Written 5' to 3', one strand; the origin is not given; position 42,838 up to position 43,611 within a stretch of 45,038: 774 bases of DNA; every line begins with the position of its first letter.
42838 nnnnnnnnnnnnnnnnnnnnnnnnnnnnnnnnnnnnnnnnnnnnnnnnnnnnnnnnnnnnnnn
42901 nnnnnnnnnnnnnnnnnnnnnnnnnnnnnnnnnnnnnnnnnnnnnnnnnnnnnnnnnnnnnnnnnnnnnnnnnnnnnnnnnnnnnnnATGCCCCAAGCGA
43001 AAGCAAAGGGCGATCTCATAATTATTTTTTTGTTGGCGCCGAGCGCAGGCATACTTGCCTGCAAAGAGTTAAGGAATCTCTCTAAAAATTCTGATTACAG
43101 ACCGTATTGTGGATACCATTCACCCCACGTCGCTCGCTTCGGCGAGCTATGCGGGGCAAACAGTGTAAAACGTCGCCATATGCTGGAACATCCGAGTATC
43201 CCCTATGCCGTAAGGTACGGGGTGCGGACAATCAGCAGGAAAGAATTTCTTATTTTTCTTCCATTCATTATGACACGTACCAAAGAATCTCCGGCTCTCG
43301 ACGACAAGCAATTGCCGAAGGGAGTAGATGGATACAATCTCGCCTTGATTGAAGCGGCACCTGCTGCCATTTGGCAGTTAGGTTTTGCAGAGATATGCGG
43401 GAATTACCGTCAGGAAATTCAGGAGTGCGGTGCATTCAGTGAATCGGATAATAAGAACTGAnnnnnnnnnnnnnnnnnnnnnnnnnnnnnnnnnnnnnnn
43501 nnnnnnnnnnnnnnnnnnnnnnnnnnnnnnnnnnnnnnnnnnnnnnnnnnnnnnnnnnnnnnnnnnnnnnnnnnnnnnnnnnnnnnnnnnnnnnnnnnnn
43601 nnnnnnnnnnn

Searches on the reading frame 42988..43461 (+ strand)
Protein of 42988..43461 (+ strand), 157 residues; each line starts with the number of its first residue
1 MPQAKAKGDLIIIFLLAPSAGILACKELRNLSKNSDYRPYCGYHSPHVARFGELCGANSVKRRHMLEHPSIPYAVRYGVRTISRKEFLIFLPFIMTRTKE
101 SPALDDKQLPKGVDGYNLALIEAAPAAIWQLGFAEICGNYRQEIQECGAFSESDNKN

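Call 37: search_protein_families(library=pfam, proteins=[window:42988-43461:+], max_evalue=0.1)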
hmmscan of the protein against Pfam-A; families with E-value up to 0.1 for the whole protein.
window:42988-43461:+ (157 aa): 1 family
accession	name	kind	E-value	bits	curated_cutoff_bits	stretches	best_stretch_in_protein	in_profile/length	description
PF23601.1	DUF7140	-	0.063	13.7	27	1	25-45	7-27/42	Domain of unknown function (DUF7140)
